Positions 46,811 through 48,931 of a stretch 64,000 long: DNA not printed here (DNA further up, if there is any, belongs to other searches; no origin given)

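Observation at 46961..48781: Radical SAM enzyme with embedded PDZ domain and unassigned N/C-terminal regions, wedged between etfA and hyuA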

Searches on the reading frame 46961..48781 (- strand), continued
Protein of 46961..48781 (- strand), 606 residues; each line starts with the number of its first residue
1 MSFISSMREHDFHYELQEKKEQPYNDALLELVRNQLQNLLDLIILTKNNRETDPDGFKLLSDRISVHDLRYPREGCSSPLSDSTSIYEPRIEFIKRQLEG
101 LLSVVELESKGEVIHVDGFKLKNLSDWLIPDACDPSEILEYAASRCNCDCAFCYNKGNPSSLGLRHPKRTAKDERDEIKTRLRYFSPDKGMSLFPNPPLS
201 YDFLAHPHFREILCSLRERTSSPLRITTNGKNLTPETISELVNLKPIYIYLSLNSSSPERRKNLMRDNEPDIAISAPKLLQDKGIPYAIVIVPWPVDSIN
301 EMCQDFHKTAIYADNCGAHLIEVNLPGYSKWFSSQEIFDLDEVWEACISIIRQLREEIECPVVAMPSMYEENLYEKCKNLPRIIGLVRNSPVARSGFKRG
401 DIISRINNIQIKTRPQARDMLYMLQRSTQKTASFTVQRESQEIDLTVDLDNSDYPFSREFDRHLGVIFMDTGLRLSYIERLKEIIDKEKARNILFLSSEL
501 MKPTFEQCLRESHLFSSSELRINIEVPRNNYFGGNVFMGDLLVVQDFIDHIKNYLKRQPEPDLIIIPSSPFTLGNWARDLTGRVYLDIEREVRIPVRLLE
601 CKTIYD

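Call 11: search_solved_structures(query=window:46961-48781:-, max_evalue=1, show_alignments=2)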
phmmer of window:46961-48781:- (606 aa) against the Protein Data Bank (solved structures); distinct sequences matched with E-value up to 1: 33.
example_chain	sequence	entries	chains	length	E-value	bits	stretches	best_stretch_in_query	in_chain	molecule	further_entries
3wkl_A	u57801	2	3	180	1.1e-05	27.2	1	380-451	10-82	Putative Zinc Metalloprotease AQ_1964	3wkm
6akq_A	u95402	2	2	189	2.2e-05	26.2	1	380-451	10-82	PDZ tandem fragment of A. aeolicus site-2 protease homolog with the PA tag insertion | PDZ tandem fragment with PA tag insertion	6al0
6icf_A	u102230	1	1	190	2.2e-05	26.2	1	380-451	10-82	Putative zinc metalloprotease aq_1964,Putative zinc metalloprotease aq_1964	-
7cqd_A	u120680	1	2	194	9.2e-05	24.2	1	380-451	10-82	Putative zinc metalloprotease aq_1964,PA14 from Podoplanin,Putative zinc metalloprotease a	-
9j82_A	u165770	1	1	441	0.00016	23.4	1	379-451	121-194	Putative zinc metalloprotease aq_1964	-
9j83_A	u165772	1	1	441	0.00016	23.4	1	379-451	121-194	Putative zinc metalloprotease aq_1964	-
7cqc_A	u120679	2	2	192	0.00033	22.3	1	380-439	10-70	Putative zinc metalloprotease aq_1964,PA14 from Podoplanin,Putative zinc metalloprotease a | Putative zinc metalloprotease aq_1964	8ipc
6icc_A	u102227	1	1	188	0.00096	20.8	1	380-435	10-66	PDZ tandem fragment with PA tag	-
6al1_A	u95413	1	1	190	0.001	20.8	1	380-434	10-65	PDZ tandem fragment with PA tag insertion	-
7xs0_A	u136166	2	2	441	0.0034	19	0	387-425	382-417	Periplasmic serine endoprotease DegP-like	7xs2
5y2d_A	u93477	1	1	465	0.0039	18.8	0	387-425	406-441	Periplasmic serine endoprotease DegP-like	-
9cg2_A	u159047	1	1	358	0.03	15.9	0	521-585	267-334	Elp3/MiaA/NifB-like radical SAM core domain-containing protein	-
3shu_A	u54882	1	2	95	0.04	15.5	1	383-436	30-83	Tight junction protein ZO-1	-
4ynn_A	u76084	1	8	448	0.044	15.3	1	387-449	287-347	Protease DO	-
4q2q_A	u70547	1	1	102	0.057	15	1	383-432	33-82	Tight junction protein ZO-1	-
9cg1_A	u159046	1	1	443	0.19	13.2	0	502-587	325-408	Radical SAM protein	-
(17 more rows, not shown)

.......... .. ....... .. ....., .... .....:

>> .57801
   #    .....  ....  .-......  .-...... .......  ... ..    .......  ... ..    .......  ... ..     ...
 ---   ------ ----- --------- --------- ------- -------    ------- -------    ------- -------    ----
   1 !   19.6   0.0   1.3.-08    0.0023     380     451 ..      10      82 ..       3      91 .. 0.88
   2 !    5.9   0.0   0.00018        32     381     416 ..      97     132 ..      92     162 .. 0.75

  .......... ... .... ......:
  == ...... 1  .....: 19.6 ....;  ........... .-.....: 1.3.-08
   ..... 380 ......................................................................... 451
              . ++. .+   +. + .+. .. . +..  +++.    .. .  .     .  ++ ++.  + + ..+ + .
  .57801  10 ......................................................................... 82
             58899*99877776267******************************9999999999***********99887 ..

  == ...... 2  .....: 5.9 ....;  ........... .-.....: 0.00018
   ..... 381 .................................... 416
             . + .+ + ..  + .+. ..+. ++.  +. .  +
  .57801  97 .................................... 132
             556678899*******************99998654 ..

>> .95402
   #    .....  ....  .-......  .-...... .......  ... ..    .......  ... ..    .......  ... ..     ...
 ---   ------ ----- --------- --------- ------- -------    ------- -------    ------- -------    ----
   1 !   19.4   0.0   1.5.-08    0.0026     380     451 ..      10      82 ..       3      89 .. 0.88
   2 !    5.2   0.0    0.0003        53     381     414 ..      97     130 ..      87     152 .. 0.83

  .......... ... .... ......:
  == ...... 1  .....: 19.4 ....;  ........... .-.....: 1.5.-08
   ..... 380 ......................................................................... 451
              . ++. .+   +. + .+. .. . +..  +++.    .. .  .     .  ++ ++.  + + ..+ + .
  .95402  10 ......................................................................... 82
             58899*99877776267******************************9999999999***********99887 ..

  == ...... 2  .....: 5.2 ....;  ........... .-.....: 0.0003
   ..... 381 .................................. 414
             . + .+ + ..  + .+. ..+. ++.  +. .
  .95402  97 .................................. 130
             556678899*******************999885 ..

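Call 19: find_encoding_contigs(protein=P0088, flank=10000, max_places=2)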
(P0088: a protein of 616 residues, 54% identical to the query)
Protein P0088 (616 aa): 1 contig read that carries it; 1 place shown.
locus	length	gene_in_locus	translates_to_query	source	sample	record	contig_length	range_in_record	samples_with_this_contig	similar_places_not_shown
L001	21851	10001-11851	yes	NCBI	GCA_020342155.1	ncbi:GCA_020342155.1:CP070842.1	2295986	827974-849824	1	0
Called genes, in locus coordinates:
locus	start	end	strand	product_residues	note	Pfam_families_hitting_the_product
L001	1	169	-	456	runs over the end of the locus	PF07992:Pyr_redox_2, PF00070:Pyr_redox, PF02852:Pyr_redox_dim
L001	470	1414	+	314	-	PF01118:Semialdhyde_dh, PF22698:Semialdhyde_dhC_1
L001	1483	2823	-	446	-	PF02515:CoA_transf_3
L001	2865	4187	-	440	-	PF02515:CoA_transf_3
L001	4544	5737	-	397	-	PF02515:CoA_transf_3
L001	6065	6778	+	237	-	PF10988:DUF2807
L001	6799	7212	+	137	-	-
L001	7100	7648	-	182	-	PF00753:Lactamase_B, PF12706:Lactamase_B_2 (weak)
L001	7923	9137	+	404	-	PF02515:CoA_transf_3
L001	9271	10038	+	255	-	PF00378:ECH_1, PF16113:ECH_2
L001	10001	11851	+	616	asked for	PF04055:Radical_SAM, PF13180:PDZ_2 (weak), PF17820:PDZ_6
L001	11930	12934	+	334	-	PF03308:MeaB, PF00009:GTP_EFTU (faint), PF02492:cobW (weak)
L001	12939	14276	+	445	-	PF03972:MmgE_PrpD_N, PF19305:MmgE_PrpD_C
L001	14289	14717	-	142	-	PF02310:B12-binding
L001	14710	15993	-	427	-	PF02515:CoA_transf_3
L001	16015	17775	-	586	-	PF01642:MM_CoA_mutase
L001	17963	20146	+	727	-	PF07470:Glyco_hydro_88 (faint), PF07944:Beta-AFase-like_GH127_cat (faint), PF25840:Ulvan_lyase_N (faint), PF06662:C5-epim_C (faint)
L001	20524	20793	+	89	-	-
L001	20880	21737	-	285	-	-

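Call 20: find_encoding_contigs(protein=P0032, flank=10000, max_places=2)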
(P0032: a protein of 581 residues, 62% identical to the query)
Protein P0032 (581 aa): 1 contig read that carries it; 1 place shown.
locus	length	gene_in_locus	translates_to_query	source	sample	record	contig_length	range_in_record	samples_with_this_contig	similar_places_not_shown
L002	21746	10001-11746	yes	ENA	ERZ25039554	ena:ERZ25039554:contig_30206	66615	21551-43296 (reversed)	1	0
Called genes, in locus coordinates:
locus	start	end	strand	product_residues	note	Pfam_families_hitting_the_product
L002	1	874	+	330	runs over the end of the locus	PF03401:TctC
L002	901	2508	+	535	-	PF01642:MM_CoA_mutase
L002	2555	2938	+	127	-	PF02310:B12-binding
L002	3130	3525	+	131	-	PF02310:B12-binding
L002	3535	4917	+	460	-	PF03972:MmgE_PrpD_N, PF19305:MmgE_PrpD_C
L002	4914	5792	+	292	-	PF02515:CoA_transf_3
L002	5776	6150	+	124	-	PF02515:CoA_transf_3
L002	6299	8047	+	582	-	PF01642:MM_CoA_mutase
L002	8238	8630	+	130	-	PF00903:Glyoxalase, PF13669:Glyoxalase_4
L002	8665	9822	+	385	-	PF02771:Acyl-CoA_dh_N, PF02770:Acyl-CoA_dh_M, PF00441:Acyl-CoA_dh_1, PF08028:Acyl-CoA_dh_2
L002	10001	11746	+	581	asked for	PF04055:Radical_SAM, PF00595:PDZ (faint), PF13180:PDZ_2 (faint), PF17820:PDZ_6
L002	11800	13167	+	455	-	PF06779:MFS_4, PF07690:MFS_1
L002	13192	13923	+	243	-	PF00753:Lactamase_B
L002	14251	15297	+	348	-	PF03401:TctC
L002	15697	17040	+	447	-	PF00501:AMP-binding (weak), PF14535:AMP-binding_C_2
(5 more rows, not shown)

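Call 21: find_encoding_contigs(protein=P0043, flank=10000, max_places=2)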
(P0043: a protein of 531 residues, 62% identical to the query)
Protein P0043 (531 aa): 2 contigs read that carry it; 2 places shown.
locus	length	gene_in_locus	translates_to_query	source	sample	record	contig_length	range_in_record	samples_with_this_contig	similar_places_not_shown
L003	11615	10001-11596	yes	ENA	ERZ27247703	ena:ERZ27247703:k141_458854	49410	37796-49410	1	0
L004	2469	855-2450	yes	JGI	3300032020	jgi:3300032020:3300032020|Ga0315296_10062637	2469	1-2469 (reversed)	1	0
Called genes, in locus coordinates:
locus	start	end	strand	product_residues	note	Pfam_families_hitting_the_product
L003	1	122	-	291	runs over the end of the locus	PF01575:MaoC_dehydratas (weak), PF13452:FAS1_DH_region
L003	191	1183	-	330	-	PF01384:PHO4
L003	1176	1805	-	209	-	PF01865:PhoU_div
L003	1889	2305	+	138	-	PF01951:Archease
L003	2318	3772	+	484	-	PF01139:RtcB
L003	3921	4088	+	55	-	PF01642:MM_CoA_mutase (weak)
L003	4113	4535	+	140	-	PF25917:BSH_RND (faint), PF25919:BSH_CusB (faint), PF26077:BSH_Fcp1 (faint), PF25997:BSH_YhbJ (weak), PF00364:Biotin_lipoyl, PF25984:BSH_YknX (faint)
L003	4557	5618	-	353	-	PF03977:OAD_beta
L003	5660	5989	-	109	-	PF04277:OAD_gamma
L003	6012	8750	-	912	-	PF00690:Cation_ATPase_N, PF00122:E1-E2_ATPase, PF13246:Cation_ATPase, PF00702:Hydrolase, PF08282:Hydrolase_3 (faint), PF00689:Cation_ATPase_C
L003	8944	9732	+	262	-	PF00378:ECH_1, PF16113:ECH_2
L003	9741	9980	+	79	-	-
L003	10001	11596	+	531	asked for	PF04055:Radical_SAM, PF13180:PDZ_2, PF17820:PDZ_6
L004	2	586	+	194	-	?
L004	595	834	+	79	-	-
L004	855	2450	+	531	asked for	PF04055:Radical_SAM, PF13180:PDZ_2, PF17820:PDZ_6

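Call 23: find_related_loci(query=A1, collection=genome_contigs, flank=10000)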
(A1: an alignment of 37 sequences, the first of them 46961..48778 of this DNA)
Query A1 (605 aa) in genome_contigs; peptide patterns used: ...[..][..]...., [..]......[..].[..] (x = any residue, [..] = any of these).
126 stretches matched a pattern; 76 encode a relative of the query (tblastn E <= 1e-3); 74 distinct loci.
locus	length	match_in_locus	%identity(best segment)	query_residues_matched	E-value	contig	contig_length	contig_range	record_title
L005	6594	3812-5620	67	3-605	0e+0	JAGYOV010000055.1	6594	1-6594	MAG: Dehalococcoidia bacterium isolate M55B177 55, whole genome shotgun sequence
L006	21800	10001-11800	62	6-605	0e+0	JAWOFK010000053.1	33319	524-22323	MAG: Dehalococcoidia bacterium isolate BLK6-1.bin.245 k191_100150, whole genome shotgun sequence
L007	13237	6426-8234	71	3-605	0e+0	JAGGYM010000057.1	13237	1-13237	MAG: Dehalococcoidia bacterium isolate AUK178 PB_MBMC_132_c_000000000067, whole genome shotgun sequence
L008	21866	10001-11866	57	5-605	0e+0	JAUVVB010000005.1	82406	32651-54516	MAG: Chloroflexota bacterium isolate CSMAG_1153 CSMAG_1153_k127_3597085_length_82406_cov_117.5165, whole genome shotgun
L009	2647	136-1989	57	6-605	0e+0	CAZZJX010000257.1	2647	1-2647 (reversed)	MAG TPA_asm: uncultured Dehalococcoidales bacterium isolate SRP068000_co1_322 genome assembly, contig: NODE_112276_lengt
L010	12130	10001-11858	62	5-605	0e+0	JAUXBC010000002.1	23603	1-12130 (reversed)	MAG: Dehalococcoidia bacterium isolate CSMAG_2778 CSMAG_2778_k141_1076430_length_23603_cov_9.9249, whole genome shotgun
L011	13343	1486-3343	61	5-605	0e+0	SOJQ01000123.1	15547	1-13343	MAG: Dehalococcoidia bacterium isolate E44_bin26 NODE_1381_length_15547_cov_6.073974, whole genome shotgun sequence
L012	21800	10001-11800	54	8-605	0e+0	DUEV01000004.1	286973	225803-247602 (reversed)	MAG TPA_asm: Dehalococcoidia bacterium isolate W156 Contig4, whole genome shotgun sequence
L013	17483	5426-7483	54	3-605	0e+0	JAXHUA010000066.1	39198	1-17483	MAG: Chloroflexota bacterium isolate MAG39_tar_biofilm MAG39_66, whole genome shotgun sequence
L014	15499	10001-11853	60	6-605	0e+0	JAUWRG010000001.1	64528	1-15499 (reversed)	MAG: Dehalococcoidia bacterium isolate CSMAG_2522 CSMAG_2522_k141_280102_length_64528_cov_18.9938, whole genome shotgun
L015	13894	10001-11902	52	11-605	0e+0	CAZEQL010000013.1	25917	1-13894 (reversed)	MAG TPA_asm: uncultured Dehalococcoidales bacterium isolate binchicken_co122_248 genome assembly, contig: NODE_966_lengt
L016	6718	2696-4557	60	3-605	0e+0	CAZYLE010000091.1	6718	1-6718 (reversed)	MAG TPA_asm: uncultured Dehalococcoidales bacterium isolate binchicken_co327_64 genome assembly, contig: NODE_6646_lengt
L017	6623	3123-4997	51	11-605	0e+0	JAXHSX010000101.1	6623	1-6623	MAG: Chloroflexota bacterium isolate MAG09_tar_biofilm MAG09_101, whole genome shotgun sequence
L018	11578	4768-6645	52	6-605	0e+0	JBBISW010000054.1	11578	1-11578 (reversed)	MAG: Chloroflexota bacterium isolate SLF170214_bin_382 NODE_4626_length_11578_cov_11.051202, whole genome shotgun sequen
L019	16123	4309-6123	50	8-605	0e+0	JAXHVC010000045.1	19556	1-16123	MAG: Chloroflexota bacterium isolate MAG67_tar_biofilm MAG67_45, whole genome shotgun sequence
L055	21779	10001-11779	42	8-605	1e-148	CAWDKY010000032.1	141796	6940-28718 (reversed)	MAG: uncultured delta proteobacterium isolate MFD04492.bin.2.115 genome assembly, contig: contig_48067, whole genome sho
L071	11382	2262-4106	47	2-605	0e+0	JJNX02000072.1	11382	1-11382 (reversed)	Peptococcaceae bacterium SCADC1_2_3 contig_72, whole genome shotgun sequence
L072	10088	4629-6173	33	81-603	7e-72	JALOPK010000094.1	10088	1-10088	MAG: Candidatus Eisenbacteria bacterium isolate Prado127 scaffold_11715, whole genome shotgun sequence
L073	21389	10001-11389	31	113-588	1e-68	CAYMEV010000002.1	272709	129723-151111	MAG TPA_asm: uncultured Candidatus Sumerlaeota bacterium isolate binchicken_co379_8 genome assembly, contig: NODE_22_len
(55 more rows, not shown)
